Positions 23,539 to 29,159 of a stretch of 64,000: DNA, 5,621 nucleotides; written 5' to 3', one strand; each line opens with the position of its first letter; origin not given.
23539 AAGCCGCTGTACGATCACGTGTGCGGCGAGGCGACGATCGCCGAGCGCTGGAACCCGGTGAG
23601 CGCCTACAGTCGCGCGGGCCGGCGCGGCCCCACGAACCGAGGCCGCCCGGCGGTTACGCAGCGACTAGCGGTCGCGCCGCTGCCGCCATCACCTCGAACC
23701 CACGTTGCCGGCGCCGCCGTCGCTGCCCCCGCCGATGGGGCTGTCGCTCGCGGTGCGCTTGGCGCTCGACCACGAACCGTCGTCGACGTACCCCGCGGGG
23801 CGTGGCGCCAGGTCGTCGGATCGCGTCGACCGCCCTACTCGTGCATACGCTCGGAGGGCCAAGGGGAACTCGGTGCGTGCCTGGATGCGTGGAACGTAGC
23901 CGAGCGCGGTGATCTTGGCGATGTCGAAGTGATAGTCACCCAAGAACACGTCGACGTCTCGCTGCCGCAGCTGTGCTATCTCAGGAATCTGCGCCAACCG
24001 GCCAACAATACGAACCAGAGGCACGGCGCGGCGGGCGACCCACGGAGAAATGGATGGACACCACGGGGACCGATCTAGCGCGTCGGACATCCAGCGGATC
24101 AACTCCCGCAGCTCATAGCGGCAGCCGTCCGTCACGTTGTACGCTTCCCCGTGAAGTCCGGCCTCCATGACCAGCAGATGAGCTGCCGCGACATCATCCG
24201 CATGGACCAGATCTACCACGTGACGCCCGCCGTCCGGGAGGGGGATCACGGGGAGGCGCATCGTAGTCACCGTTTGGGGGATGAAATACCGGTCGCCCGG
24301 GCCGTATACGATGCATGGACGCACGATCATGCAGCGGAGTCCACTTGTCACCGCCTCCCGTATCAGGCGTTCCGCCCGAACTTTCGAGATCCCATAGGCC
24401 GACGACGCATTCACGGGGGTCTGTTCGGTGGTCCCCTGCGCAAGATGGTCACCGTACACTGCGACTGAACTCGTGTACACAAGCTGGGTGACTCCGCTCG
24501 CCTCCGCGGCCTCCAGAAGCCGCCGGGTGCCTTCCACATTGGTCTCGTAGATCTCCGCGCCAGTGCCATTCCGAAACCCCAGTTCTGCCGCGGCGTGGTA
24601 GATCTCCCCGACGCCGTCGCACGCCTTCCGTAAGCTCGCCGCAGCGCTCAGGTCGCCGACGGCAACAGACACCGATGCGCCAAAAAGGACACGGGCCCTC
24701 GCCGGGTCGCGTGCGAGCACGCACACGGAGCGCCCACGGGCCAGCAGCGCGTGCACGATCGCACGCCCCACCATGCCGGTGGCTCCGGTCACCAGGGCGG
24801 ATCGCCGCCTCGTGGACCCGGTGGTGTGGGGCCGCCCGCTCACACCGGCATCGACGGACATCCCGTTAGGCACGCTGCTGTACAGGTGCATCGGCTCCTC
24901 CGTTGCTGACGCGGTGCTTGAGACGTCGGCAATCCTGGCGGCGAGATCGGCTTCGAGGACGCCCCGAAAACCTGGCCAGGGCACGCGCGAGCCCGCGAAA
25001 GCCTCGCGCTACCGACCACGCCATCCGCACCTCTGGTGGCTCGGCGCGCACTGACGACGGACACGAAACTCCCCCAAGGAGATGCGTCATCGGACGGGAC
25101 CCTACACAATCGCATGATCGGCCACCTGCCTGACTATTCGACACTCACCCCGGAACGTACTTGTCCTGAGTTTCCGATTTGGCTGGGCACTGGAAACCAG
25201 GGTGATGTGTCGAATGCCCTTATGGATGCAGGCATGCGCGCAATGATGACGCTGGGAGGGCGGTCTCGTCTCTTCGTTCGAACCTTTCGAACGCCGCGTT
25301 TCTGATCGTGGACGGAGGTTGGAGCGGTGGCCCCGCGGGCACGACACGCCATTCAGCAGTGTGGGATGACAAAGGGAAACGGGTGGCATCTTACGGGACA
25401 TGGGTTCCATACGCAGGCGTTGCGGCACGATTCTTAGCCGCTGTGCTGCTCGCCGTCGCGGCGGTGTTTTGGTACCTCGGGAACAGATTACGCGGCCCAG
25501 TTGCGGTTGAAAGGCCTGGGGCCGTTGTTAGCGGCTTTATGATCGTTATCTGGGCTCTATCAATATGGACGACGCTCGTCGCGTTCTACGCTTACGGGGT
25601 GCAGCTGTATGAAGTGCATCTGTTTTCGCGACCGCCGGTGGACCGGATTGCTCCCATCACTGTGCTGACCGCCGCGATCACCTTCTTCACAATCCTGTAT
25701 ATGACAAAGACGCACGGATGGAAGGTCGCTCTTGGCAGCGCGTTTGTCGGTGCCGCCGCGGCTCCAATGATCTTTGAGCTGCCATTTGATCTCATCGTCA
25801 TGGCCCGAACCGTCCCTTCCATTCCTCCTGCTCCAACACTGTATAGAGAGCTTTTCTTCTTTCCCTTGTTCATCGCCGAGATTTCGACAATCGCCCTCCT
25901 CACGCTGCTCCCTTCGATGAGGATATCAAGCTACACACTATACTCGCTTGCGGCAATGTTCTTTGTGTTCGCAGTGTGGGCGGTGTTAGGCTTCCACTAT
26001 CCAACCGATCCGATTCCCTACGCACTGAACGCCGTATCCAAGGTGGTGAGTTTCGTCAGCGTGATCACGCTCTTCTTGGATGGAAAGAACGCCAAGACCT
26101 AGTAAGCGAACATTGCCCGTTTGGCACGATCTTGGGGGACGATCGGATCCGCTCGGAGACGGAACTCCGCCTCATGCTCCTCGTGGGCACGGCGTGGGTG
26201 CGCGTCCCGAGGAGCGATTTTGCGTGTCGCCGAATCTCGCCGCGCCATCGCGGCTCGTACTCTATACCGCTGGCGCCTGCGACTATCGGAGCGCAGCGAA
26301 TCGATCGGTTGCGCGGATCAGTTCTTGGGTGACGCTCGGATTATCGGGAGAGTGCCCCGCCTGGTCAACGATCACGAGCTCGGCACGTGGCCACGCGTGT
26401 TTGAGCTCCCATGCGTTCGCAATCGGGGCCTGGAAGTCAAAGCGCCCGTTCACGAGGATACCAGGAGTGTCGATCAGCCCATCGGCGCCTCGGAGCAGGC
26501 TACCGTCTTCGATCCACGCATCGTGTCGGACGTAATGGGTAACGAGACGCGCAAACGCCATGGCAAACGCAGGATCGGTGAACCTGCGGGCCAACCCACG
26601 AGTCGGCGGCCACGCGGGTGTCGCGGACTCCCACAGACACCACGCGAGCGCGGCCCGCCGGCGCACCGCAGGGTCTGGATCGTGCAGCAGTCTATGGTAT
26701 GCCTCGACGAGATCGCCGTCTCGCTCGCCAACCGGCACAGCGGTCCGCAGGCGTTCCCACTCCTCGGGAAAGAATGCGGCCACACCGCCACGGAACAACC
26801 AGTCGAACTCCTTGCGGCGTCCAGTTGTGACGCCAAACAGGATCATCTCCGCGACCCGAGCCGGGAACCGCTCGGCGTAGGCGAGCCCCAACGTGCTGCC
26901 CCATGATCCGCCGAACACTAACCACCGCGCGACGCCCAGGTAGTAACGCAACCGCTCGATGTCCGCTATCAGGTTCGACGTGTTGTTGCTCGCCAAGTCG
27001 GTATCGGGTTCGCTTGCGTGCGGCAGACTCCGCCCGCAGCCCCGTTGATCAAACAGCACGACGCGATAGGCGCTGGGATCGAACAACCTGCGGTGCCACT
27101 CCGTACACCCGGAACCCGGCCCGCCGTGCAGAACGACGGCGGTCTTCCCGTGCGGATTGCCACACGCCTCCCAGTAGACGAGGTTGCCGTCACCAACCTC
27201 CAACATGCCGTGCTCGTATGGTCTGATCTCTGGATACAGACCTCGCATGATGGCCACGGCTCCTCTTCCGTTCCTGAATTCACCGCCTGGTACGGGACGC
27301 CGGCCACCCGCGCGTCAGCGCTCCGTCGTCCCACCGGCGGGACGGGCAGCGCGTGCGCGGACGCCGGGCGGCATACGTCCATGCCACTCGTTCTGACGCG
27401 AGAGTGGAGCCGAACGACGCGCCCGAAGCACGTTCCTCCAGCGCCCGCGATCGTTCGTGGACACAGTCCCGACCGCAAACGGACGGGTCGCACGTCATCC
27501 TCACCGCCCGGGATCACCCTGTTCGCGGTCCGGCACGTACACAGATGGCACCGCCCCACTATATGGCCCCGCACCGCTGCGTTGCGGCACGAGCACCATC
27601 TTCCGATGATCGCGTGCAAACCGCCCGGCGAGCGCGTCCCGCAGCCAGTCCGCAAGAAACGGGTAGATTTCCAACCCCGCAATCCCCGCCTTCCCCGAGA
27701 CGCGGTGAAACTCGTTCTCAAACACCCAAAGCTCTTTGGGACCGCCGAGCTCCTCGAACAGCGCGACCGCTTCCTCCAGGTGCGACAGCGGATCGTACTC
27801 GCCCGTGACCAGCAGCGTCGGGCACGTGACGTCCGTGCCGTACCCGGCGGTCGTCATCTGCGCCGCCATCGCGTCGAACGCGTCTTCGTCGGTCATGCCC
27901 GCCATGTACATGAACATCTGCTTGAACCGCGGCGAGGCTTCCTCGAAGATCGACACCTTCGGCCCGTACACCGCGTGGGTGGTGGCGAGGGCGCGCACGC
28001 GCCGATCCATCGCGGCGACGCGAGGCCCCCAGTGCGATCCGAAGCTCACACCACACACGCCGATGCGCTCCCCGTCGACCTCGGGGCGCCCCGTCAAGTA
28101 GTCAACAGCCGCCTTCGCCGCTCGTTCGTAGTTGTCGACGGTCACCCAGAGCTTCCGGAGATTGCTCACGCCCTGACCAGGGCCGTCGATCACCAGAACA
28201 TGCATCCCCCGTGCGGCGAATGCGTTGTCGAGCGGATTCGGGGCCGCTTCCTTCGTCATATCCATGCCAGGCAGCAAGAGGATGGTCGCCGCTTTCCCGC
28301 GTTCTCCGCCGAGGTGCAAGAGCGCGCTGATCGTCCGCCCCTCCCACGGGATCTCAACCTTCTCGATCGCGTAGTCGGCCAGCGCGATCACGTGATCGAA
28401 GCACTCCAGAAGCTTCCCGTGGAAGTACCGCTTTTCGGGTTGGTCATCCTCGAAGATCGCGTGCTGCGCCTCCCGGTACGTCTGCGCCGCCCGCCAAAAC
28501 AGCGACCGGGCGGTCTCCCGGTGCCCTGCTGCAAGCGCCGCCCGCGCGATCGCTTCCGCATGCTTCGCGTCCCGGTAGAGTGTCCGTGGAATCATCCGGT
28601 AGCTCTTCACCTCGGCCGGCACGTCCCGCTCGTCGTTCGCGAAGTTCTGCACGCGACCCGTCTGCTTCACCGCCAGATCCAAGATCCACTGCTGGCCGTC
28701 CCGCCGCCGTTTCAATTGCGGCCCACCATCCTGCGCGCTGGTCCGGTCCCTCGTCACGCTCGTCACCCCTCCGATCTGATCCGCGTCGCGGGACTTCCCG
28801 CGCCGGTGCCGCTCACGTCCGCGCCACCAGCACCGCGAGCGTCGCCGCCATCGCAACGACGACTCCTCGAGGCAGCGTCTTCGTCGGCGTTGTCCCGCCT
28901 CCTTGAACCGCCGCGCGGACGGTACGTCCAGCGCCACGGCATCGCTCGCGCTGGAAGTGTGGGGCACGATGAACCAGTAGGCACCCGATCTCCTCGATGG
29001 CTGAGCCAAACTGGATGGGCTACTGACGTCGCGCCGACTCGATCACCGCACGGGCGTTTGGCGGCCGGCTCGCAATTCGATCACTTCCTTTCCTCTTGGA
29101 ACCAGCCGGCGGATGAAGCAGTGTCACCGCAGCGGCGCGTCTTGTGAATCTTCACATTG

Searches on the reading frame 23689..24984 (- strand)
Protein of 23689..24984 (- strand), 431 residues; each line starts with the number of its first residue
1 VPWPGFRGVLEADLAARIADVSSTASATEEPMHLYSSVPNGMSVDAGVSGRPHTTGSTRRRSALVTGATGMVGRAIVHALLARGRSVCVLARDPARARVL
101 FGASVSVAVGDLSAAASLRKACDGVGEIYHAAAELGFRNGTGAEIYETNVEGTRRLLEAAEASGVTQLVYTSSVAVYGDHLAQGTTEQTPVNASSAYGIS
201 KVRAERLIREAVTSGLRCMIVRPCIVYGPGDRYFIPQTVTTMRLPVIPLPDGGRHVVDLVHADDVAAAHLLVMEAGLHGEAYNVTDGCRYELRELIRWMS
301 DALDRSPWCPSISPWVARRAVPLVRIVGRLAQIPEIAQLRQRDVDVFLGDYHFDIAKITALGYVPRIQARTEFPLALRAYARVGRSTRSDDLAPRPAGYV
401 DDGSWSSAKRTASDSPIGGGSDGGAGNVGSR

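Call 5: search_protein_families(library=pfam, proteins=[window:23689-24984:-], max_evalue=0.01)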
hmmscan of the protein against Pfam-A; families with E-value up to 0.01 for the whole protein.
window:23689-24984:- (431 aa): 11 families
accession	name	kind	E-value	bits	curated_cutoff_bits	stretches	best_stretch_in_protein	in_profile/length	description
PF01370.27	Epimerase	-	1.3e-47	162.6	20.9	1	63-284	1-239/240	NAD dependent epimerase/dehydratase family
PF01073.25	3Beta_HSD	-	1.1e-28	100.6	22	1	64-274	1-230/280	3-beta hydroxysteroid dehydrogenase/isomerase family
PF16363.11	GDP_Man_Dehyd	-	4.3e-22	79.4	27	1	64-304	1-267/332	GDP-mannose 4,6 dehydratase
PF13460.12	NAD_binding_10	-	5.3e-21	75.7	27.2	1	67-224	1-144/184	NAD(P)H-binding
PF07993.18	NAD_binding_4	-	2.9e-19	69.7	20.1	1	65-228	1-209/258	Male sterility protein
PF04321.23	RmlD_sub_bind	-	4.5e-14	52.7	27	1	64-235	4-160/287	RmlD substrate binding domain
PF05368.20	NmrA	-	4.7e-11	43.3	27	1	64-174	6-108/298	NmrA-like family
PF02719.21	Polysacc_synt_2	-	1.3e-07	31.5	20.2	1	64-173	2-128/293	Polysaccharide biosynthesis protein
PF08659.16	KR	-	0.00046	20.6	22.6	1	63-183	3-146/180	KR domain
PF00106.31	adh_short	-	0.0016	18.4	26.6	1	63-129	3-75/195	short chain dehydrogenase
PF03807.23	F420_oxidored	-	0.0074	17.3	21.6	0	69-111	7-52/94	NADP oxidoreductase coenzyme F420-dependent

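Call 6: search_protein_families(library=ncbifam, proteins=[window:23689-24984:-], max_evalue=0.01)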
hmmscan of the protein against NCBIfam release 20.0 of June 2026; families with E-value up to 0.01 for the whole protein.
window:23689-24984:- (431 aa): 58 families (the best 25 are shown)
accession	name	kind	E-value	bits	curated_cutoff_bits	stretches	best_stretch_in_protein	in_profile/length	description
TIGR03466.1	HpnA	hypoth_equivalog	4.4e-46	157.3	367.65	1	62-302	2-245/327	hopanoid-associated sugar epimerase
NF052578.1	StrlDmthSdmBMthl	equivalog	5.7e-39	134.8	600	1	63-305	3-247/328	sterol demethylase protein SdmB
NF042422.1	oxyalk_red_OleD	equivalog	1.3e-34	120.1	580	1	64-368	4-316/329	2-alkyl-3-oxoalkanoate reductase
NF042423.1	oxyalk_red_Shew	equivalog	2.1e-30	105.9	580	1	59-276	7-224/331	2-alkyl-3-oxoalkanoate reductase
TIGR01179.1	galE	equivalog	6.7e-24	84.3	262.3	2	64-227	3-177/332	UDP-glucose 4-epimerase GalE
TIGR01181.1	dTDP_gluc_dehyt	equivalog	1.3e-23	83.6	365.1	1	63-305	2-263/321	dTDP-glucose 4,6-dehydratase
TIGR01746.1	Thioester-redct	subfamily_domain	4.5e-21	75.5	213.35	1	64-301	3-279/371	thioester reductase domain-containing protein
TIGR04180.1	EDH_00030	hypoth_equivalog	1.5e-20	73.4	475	1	64-243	2-194/297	NAD-dependent 4,6-dehydratase LegB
NF005539.0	PRK07201.1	equivalog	3.4e-18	65.7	549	1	64-306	4-269/657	SDR family oxidoreductase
NF043036.1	ErythonDh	equivalog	7.6e-17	61.5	325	1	64-215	4-167/321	D-erythronate dehydrogenase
TIGR01777.1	yfcH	hypoth_equivalog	2.1e-16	60.4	207.35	1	64-310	2-248/292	TIGR01777 family oxidoreductase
NF058621.1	DiazavRedAvaA7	equivalog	5.4e-16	59.1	400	1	64-291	4-236/304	3-diazoavenalumate denitrifying reductase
TIGR02197.1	heptose_epim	equivalog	1.6e-15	57.1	274.6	1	64-232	2-176/316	ADP-glyceromanno-heptose 6-epimerase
NF050030.1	thlkprotThyD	equivalog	6.2e-15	55.2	400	1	65-311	5-258/305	thylakoid membrane protein ThyD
NF041293.1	G6PDh_Azf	equivalog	1.6e-12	47.4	400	1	62-180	4-122/252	NAD-dependent glucose-6-phosphate dehydrogenase Azf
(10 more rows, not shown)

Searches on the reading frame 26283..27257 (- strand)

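Call 5: search_protein_families(library=pfam, proteins=[window:26283-27257:-], max_evalue=0.01)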
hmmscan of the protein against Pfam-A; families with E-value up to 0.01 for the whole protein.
window:26283-27257:- (324 aa): 3 families
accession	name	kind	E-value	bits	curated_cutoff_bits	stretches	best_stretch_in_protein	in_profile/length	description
PF00561.26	Abhydrolase_1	-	6.7e-23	82.1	25.8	1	41-303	4-239/245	alpha/beta hydrolase fold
PF12146.15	Hydrolase_4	-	3.5e-06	26.9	27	1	62-150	30-116/239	Serine aminopeptidase, S33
PF08386.16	Abhydrolase_4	-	0.0065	17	21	0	263-309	34-83/103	TAP-like protein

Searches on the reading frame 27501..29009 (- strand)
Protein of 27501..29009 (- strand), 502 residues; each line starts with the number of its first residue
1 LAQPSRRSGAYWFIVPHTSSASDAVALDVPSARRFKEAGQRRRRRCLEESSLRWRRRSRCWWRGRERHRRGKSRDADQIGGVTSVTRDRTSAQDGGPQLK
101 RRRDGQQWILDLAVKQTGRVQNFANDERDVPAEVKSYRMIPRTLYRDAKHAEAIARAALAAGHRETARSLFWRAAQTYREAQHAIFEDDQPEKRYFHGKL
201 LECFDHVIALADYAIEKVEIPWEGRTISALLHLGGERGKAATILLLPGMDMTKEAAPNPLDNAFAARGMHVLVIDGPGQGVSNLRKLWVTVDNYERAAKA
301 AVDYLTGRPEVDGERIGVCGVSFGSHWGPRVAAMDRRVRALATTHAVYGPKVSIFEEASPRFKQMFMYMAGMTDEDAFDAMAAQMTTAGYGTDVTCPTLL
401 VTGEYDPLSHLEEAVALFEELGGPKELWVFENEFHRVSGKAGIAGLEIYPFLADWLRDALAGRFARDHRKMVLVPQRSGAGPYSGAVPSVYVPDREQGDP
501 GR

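Call 5: search_protein_families(library=pfam, proteins=[window:27501-29009:-], max_evalue=0.01)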
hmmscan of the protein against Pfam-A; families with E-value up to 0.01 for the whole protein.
window:27501-29009:- (502 aa): 10 families
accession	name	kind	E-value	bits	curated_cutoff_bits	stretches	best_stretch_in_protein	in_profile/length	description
PF06500.17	FrsA-like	-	2.5e-10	40.2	22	1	165-373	120-328/414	Esterase FrsA-like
PF12146.15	Hydrolase_4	-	2.1e-09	37.5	27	1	241-357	5-118/239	Serine aminopeptidase, S33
PF02129.25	Peptidase_S15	-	2.6e-07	31.1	23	1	256-361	46-144/262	X-Pro dipeptidyl-peptidase (S15 family)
PF00326.27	Peptidase_S9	-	2.7e-06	27.5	22.6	1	264-459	10-209/213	Prolyl oligopeptidase family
PF01738.24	DLH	-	8.2e-05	22.7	21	1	287-377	69-157/217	Dienelactone hydrolase family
PF00561.26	Abhydrolase_1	-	0.00012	22.2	25.8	1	242-381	2-136/245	alpha/beta hydrolase fold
PF08840.17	BAAT_C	-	0.00022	21.8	20.9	1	300-342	8-50/210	BAAT / Acyl-CoA thioester hydrolase C terminal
PF12697.13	Abhydrolase_6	-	0.0019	19.3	26.3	1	243-368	1-111/217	Alpha/beta hydrolase family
PF07859.19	Abhydrolase_3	-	0.0031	17.7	25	1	301-436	59-207/210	alpha/beta hydrolase fold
PF03959.19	FSH1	-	0.0084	16.2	21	0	294-425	81-190/211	Serine hydrolase (FSH1)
